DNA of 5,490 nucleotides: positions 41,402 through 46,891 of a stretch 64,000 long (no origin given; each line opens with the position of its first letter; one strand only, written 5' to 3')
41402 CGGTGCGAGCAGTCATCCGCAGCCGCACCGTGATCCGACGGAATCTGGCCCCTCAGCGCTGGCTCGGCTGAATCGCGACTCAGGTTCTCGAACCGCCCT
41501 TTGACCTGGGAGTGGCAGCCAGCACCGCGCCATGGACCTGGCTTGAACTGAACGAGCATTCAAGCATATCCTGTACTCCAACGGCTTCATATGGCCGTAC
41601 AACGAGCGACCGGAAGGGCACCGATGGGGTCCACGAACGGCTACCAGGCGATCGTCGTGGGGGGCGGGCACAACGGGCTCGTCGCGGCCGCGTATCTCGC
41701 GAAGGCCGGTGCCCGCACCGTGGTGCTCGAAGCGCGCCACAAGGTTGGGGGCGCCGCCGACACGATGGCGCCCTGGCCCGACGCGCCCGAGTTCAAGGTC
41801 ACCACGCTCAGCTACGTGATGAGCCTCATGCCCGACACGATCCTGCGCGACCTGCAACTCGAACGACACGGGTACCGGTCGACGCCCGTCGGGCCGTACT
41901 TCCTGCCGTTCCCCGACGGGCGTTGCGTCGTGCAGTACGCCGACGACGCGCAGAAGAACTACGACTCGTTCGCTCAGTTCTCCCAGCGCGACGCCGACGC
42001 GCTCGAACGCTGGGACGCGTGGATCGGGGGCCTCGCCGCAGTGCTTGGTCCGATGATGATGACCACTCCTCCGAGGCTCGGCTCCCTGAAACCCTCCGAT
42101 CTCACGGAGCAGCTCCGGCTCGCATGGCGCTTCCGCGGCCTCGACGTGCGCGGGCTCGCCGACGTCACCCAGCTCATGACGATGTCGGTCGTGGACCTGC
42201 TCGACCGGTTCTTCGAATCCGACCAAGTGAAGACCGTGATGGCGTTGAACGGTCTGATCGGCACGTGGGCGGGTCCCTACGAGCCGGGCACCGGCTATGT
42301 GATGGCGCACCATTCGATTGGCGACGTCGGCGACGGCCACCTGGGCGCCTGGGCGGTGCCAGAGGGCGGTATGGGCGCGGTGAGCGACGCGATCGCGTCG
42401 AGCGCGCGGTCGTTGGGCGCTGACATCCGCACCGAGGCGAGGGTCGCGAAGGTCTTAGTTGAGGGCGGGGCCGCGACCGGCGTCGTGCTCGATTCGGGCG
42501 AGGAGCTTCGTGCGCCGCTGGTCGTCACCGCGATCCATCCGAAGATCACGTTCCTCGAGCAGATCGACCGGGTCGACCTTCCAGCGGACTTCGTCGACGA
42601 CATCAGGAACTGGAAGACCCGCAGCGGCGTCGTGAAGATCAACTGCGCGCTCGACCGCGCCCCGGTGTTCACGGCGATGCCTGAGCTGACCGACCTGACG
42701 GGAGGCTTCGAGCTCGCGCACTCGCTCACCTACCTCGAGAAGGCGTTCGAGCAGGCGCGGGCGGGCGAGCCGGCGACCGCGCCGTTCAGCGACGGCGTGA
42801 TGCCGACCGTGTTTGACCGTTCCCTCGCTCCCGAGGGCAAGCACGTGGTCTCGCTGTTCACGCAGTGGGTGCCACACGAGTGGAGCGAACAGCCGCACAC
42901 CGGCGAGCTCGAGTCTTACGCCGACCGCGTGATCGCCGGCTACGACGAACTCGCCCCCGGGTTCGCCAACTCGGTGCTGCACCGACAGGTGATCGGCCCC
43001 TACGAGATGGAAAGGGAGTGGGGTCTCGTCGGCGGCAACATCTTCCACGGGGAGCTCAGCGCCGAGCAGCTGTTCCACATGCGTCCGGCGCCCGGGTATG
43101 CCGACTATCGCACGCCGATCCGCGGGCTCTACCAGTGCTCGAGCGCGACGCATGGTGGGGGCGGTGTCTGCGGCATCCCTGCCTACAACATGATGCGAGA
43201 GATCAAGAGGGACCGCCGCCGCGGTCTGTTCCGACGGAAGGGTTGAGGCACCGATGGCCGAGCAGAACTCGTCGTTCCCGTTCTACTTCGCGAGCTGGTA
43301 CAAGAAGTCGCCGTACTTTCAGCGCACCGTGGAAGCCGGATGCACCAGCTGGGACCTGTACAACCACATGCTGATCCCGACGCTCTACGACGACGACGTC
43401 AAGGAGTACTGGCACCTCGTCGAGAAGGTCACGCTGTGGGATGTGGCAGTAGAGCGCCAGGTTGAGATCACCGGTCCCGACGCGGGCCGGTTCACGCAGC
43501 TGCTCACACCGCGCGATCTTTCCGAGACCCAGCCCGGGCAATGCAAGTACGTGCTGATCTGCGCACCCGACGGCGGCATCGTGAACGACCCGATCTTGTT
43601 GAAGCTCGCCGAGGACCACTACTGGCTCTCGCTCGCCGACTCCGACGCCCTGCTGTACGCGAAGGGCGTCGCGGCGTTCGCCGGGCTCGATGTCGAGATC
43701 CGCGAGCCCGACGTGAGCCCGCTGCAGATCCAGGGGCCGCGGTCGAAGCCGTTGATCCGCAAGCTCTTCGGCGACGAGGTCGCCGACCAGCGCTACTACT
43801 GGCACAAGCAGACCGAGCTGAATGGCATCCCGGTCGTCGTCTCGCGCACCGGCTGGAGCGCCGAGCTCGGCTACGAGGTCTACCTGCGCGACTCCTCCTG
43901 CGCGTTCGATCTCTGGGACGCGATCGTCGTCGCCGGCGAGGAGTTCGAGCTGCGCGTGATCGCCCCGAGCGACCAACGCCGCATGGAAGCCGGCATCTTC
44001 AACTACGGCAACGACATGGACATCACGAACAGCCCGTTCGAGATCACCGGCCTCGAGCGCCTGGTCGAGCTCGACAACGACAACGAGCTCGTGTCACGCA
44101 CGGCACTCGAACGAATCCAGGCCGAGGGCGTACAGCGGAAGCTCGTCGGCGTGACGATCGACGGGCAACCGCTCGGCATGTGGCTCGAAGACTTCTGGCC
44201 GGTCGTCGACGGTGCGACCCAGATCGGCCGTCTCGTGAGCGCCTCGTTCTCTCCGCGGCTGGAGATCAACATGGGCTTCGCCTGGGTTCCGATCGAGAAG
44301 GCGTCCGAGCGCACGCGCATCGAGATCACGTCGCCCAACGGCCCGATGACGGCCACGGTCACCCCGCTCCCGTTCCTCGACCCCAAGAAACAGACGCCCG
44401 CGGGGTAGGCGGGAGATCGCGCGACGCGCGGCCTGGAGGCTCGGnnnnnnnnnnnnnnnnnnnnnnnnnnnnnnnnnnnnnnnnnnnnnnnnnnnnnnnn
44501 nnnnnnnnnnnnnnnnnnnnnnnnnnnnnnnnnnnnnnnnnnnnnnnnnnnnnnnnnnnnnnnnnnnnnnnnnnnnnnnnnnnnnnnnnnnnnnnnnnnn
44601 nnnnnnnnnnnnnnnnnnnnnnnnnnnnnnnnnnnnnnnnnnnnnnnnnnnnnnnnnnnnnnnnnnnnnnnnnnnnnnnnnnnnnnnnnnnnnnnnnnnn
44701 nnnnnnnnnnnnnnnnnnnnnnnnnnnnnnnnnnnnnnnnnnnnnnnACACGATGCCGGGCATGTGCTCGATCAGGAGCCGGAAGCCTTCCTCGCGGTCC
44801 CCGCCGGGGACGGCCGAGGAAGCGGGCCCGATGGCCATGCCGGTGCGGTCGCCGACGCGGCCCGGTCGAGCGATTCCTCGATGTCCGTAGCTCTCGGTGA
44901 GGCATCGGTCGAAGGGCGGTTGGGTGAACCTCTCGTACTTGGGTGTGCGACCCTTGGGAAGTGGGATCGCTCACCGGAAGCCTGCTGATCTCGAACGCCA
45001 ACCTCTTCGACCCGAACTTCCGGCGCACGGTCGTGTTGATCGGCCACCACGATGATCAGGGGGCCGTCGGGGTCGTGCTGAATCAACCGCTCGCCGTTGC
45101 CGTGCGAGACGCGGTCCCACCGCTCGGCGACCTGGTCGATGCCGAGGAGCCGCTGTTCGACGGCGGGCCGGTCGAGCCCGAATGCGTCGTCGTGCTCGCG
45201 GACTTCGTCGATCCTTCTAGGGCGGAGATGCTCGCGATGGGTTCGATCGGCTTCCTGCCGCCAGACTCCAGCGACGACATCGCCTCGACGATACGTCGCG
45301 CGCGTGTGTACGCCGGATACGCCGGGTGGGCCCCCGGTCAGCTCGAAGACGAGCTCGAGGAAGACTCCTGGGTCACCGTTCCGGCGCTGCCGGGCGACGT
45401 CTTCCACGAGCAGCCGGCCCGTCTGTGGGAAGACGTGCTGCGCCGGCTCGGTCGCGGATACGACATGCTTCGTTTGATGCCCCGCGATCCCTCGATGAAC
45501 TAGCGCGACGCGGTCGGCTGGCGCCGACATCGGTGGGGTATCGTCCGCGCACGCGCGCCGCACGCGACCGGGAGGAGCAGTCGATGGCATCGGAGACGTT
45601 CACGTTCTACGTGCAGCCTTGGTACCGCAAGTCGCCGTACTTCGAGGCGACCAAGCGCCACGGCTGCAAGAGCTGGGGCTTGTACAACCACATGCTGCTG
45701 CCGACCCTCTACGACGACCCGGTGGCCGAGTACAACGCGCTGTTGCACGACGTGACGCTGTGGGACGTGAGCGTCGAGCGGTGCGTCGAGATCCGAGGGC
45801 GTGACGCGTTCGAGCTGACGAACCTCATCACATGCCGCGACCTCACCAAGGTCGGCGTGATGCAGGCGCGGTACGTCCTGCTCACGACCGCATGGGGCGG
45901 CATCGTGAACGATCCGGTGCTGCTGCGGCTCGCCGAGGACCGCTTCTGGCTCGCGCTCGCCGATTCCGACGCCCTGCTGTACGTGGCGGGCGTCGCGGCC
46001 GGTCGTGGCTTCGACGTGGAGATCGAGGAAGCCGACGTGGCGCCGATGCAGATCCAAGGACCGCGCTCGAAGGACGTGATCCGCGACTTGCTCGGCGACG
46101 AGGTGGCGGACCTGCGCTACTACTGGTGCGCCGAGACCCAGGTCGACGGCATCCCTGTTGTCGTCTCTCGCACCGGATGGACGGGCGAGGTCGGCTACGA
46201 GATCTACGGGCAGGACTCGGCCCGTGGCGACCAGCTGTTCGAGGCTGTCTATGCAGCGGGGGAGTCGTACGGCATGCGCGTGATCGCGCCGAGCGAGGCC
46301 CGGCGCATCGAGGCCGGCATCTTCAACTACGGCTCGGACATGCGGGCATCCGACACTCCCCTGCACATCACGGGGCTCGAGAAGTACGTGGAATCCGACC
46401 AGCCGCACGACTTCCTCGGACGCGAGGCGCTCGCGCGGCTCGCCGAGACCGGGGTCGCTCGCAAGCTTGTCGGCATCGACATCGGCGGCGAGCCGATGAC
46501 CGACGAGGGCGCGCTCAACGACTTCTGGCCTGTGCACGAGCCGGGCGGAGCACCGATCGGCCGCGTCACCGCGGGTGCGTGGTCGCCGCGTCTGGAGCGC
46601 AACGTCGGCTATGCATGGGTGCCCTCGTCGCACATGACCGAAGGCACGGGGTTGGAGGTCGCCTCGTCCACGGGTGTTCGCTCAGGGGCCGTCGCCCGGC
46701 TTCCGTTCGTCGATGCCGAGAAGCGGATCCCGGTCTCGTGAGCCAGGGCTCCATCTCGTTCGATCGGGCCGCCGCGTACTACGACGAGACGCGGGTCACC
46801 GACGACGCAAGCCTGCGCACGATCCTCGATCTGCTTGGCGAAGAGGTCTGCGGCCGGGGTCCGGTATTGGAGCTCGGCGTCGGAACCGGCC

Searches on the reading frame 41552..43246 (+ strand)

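Call 83: search_protein_families(library=pfam, max_evalue=0.00001, proteins=[window:41552-43246:+])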
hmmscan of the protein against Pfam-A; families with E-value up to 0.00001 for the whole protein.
window:41552-43246:+ (564 aa): 6 families
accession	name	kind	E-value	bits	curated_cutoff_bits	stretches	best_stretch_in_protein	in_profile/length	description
PF01593.30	Amino_oxidase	-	1.9e-14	54.3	19.8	1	216-461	150-361/443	Flavin containing amine oxidoreductase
PF13450.12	NAD_binding_8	-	2.4e-10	41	21.9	1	35-74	1-40/68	NAD(P)-binding Rossmann-like domain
PF01266.30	DAO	-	4.2e-09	36.8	27.9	0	33-68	2-38/353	FAD dependent oxidoreductase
PF00890.30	FAD_binding_2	-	2e-07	31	20.4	0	33-69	2-38/414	FAD binding domain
PF07992.20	Pyr_redox_2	-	7.8e-07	29.2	26.1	0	33-66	145-178/291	Pyridine nucleotide-disulphide oxidoreductase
PF12831.13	FAD_oxidored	-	9.3e-07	28.9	27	1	34-99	3-66/416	FAD dependent oxidoreductase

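Call 84: search_protein_families(library=ncbifam, max_evalue=1e-20, proteins=[window:41552-43246:+])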
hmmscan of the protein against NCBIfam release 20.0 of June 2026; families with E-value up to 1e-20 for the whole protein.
window:41552-43246:+ (564 aa): 2 families
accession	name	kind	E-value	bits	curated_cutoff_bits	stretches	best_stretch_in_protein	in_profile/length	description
NF045689.1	BCarotKetCrtO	equivalog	4.2e-71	240.2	1000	1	30-551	3-535/563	beta-carotene ketolase CrtO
TIGR02730.1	carot_isom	equivalog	6.7e-26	91.2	586.9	0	260-542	214-477/493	carotenoid isomerase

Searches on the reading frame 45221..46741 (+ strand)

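Call 83: search_protein_families(library=pfam, max_evalue=0.00001, proteins=[window:45221-46741:+])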
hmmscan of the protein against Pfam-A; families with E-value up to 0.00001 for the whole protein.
window:45221-46741:+ (506 aa): 2 families
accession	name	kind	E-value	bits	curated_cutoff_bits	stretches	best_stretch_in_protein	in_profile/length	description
PF01571.26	GCV_T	-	6.3e-38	130.9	25.6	1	145-383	6-250/255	Aminomethyltransferase folate-binding domain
PF08669.17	GCV_T_C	-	6.1e-13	48.9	25.9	1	414-498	1-80/80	Glycine cleavage T-protein C-terminal barrel domain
